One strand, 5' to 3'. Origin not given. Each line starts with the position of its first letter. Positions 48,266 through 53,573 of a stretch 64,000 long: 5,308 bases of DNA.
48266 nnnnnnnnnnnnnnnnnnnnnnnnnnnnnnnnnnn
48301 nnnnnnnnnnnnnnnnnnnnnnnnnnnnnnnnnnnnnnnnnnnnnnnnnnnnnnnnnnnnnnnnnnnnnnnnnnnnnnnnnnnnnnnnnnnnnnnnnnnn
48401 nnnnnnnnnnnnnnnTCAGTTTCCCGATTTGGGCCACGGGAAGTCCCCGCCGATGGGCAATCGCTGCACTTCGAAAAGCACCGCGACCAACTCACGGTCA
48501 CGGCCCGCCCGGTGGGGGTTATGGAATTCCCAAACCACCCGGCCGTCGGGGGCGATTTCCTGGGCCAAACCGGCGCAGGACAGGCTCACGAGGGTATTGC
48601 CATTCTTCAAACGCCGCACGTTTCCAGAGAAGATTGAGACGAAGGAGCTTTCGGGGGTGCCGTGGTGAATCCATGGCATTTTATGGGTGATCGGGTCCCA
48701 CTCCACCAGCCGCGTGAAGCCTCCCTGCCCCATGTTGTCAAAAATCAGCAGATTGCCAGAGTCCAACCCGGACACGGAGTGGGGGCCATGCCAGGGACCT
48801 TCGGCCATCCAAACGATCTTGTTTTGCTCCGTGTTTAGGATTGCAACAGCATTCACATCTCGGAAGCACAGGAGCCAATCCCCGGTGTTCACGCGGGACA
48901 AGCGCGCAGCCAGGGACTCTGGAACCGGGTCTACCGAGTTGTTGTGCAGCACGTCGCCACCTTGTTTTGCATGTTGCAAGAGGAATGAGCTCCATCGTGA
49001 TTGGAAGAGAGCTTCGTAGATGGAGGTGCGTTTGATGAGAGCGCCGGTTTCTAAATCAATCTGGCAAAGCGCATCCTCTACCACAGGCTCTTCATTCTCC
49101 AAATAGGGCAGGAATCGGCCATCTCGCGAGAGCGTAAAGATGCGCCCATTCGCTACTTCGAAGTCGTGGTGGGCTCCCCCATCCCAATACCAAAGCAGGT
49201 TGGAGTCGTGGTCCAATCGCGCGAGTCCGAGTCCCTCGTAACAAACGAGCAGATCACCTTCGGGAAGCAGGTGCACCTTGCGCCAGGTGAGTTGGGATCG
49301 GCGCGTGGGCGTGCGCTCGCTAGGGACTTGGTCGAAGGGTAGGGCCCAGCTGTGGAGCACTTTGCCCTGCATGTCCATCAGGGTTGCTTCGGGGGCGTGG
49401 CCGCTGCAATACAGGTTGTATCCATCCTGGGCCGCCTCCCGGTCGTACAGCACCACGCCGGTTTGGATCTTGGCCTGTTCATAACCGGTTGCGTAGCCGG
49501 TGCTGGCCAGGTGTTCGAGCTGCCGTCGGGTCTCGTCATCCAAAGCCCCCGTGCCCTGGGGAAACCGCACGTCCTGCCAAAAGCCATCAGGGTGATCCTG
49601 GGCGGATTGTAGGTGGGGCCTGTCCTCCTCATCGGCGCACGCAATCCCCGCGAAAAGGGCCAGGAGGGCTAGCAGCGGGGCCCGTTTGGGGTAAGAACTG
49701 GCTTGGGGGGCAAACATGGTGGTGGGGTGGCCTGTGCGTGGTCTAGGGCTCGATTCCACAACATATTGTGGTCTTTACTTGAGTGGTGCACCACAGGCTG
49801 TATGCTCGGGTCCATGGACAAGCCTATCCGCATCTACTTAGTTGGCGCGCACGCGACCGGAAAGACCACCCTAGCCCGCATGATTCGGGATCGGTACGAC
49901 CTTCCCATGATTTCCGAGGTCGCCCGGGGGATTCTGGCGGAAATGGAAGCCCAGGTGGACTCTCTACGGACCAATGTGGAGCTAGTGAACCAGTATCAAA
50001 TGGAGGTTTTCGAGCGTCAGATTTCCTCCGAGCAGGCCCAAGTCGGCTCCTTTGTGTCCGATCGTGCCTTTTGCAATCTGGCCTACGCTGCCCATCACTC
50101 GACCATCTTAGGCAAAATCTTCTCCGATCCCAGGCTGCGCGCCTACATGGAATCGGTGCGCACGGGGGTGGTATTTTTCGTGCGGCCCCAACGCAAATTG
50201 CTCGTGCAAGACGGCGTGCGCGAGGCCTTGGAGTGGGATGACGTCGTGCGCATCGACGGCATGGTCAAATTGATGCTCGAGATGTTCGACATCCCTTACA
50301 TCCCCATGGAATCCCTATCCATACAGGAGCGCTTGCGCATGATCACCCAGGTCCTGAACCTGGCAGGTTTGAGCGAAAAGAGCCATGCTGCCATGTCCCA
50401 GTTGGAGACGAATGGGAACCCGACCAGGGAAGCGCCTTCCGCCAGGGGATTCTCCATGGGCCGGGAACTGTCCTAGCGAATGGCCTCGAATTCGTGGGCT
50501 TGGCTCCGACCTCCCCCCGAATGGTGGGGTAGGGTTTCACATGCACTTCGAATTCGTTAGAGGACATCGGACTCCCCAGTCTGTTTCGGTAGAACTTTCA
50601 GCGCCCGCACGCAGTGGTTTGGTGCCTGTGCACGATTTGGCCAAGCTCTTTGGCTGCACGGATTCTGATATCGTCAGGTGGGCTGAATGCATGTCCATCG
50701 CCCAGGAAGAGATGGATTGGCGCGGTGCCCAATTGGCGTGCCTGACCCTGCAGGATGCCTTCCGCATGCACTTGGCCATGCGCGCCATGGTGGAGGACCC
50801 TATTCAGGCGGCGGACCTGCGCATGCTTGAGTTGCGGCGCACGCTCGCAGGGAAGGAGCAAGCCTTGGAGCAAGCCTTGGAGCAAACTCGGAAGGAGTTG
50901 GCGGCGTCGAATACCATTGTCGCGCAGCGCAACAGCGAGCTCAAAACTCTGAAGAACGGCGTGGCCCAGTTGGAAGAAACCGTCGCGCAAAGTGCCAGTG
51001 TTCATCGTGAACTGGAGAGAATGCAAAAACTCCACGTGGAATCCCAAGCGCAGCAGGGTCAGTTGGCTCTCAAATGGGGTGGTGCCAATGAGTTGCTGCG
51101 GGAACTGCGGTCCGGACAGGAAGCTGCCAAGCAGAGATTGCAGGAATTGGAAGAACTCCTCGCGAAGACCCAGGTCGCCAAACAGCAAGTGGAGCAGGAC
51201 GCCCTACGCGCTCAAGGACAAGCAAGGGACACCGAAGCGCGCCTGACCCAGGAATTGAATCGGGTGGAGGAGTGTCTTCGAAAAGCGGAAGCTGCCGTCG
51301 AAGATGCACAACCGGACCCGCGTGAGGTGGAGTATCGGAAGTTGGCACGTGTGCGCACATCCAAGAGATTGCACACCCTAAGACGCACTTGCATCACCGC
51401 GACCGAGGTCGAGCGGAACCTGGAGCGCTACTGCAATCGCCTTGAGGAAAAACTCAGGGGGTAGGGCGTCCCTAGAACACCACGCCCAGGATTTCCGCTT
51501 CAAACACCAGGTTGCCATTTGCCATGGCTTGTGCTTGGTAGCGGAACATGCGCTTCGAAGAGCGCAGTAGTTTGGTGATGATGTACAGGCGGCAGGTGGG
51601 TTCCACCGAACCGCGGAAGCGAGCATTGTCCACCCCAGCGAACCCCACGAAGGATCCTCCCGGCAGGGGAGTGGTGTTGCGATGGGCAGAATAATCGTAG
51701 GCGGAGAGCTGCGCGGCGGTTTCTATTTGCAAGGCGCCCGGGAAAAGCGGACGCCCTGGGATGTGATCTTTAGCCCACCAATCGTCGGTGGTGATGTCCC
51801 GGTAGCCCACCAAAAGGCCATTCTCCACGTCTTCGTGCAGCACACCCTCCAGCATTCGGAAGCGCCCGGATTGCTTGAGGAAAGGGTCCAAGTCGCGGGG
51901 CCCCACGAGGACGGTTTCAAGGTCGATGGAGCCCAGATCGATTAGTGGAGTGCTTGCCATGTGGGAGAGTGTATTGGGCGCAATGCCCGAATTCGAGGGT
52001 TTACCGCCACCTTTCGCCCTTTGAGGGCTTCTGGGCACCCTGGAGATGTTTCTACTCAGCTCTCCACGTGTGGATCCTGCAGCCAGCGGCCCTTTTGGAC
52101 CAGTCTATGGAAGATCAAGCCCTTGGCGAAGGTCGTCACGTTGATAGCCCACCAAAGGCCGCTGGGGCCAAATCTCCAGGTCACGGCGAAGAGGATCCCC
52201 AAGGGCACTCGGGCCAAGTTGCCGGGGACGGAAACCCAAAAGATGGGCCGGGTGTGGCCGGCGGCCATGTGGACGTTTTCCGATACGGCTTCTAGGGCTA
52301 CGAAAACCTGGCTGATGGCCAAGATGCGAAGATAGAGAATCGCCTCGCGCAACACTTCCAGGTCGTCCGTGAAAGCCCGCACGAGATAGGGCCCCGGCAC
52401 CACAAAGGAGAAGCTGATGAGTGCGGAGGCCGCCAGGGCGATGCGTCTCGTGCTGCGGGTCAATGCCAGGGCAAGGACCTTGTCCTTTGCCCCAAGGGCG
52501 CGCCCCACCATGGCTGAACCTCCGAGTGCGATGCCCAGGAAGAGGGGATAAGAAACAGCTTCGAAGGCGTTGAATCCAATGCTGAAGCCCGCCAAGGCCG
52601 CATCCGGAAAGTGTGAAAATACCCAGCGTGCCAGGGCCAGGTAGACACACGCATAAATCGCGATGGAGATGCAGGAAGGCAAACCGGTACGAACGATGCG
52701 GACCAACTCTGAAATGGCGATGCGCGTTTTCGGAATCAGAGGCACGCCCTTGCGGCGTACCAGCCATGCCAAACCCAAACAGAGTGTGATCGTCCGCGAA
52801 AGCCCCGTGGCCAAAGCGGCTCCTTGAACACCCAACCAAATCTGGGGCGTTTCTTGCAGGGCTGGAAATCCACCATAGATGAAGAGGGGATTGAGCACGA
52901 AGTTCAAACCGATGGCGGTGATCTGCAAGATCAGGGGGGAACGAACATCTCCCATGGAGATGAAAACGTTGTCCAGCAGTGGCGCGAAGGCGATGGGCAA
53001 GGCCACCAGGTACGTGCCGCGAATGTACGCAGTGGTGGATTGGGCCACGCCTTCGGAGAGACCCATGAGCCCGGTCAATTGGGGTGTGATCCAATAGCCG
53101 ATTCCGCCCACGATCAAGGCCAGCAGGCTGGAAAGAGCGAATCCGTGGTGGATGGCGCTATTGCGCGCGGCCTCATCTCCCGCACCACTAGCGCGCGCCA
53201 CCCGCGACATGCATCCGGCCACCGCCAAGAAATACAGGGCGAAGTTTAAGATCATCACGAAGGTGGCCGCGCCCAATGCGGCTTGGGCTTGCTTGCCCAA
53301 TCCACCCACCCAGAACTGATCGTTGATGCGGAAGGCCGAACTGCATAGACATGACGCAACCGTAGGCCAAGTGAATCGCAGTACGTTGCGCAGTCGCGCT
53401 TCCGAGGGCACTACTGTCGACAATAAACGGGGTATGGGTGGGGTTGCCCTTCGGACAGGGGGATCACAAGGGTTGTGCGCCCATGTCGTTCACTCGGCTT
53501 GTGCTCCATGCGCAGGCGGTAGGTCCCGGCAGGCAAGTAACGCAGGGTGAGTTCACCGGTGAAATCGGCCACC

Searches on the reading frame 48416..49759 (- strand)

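Call 22: search_protein_families(library=pfam, proteins=[window:48416-49759:-], max_evalue=0.001)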
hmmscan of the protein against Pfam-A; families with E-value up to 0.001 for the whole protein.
window:48416-49759:- (447 aa): 2 families
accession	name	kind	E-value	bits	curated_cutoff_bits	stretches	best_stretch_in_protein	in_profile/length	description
PF14269.12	Arylsulfotran_2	-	6.2e-16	59.1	27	1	162-413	2-299/301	Arylsulfotransferase (ASST)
PF05935.17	Arylsulfotrans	-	0.00034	20.2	24.2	0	196-318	93-212/374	Arylsulfotransferase (ASST)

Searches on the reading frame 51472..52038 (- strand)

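Call 22: search_protein_families(library=pfam, proteins=[window:51472-52038:-], max_evalue=0.001)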
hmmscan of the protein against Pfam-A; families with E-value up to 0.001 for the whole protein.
window:51472-52038:- (188 aa): 1 family
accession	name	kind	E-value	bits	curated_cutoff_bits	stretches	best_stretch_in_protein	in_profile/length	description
PF07977.19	FabA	-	1.3e-19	70.6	23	1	59-182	5-138/138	FabA-like domain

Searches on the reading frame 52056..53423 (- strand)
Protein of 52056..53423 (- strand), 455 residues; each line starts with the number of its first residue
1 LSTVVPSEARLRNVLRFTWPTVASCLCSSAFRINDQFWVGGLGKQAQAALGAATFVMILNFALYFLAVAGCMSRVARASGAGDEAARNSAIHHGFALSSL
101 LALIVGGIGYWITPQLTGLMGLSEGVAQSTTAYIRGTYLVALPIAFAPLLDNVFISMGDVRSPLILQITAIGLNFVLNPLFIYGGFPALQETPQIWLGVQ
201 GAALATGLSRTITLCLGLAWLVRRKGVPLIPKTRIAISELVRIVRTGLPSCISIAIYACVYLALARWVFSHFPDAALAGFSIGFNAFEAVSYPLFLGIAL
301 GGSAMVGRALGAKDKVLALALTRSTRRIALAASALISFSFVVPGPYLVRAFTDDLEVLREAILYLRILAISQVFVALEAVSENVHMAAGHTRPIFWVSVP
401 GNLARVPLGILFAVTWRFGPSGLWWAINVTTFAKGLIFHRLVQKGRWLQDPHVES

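Call 22: search_protein_families(library=pfam, proteins=[window:52056-53423:-], max_evalue=0.001)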
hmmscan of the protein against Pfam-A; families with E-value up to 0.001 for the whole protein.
window:52056-53423:- (455 aa): 1 family
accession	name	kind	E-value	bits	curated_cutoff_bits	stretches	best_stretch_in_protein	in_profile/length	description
PF01554.23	MatE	-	3.6e-39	134.5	24.9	2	249-410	1-160/161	MatE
